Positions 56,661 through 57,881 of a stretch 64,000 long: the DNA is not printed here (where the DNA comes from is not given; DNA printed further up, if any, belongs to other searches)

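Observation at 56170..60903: Uncharacterised ComA (phosphosulfolactate synthase) - VOC - adenylating enzyme - AT3 acyltransferase cluster, divergent from a histidine phosphatase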

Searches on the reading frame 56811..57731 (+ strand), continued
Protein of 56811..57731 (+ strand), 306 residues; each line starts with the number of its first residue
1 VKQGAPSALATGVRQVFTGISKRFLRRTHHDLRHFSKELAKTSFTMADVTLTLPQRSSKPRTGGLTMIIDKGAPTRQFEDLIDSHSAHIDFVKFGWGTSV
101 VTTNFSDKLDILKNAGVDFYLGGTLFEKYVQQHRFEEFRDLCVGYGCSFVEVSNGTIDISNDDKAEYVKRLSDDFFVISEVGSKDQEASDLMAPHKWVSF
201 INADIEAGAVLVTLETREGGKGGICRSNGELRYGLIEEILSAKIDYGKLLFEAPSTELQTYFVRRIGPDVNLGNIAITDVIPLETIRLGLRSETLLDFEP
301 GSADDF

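Call 73: search_protein_families(library=pfam, proteins=[L054:12658-14832:+, L054:9330-10004:+, L038:7980-9224:+, L047:14485-15438:-, L039:8397-9494:-], max_evalue=0.001)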
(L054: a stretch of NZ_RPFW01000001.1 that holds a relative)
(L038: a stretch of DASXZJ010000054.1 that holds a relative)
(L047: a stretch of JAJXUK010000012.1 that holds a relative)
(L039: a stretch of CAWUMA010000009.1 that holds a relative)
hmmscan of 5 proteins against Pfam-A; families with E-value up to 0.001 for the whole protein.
L054:12658-14832:+ (724 aa): 1 family
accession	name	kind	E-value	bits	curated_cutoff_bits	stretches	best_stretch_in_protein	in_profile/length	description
PF01757.29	Acyl_transf_3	-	6.2e-25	88.4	31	1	43-394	2-324/326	Acyltransferase domain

L054:9330-10004:+ (224 aa): 1 family
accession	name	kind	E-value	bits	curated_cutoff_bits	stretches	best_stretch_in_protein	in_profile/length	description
PF00300.27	His_Phos_1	-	2.7e-46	158.1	21.7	1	28-212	1-179/194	Histidine phosphatase superfamily (branch 1)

L038:7980-9224:+ (414 aa): 1 family
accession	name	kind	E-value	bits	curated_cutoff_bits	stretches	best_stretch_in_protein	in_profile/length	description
PF01757.29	Acyl_transf_3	-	1.1e-29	104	31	1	29-364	4-325/326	Acyltransferase domain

L047:14485-15438:- (317 aa): 1 family
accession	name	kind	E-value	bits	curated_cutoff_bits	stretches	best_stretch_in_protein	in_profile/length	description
PF13472.12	Lipase_GDSL_2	-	1.2e-05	26.3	32.9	1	106-301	38-177/178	GDSL-like Lipase/Acylhydrolase family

L039:8397-9494:- (365 aa): 2 families
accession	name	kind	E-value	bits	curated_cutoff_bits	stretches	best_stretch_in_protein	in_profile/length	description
PF13472.12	Lipase_GDSL_2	-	4.1e-09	37.6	32.9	1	124-350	13-178/178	GDSL-like Lipase/Acylhydrolase family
PF00657.28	Lipase_GDSL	-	5e-07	30.5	23.6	1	111-355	2-208/208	GDSL-like Lipase/Acylhydrolase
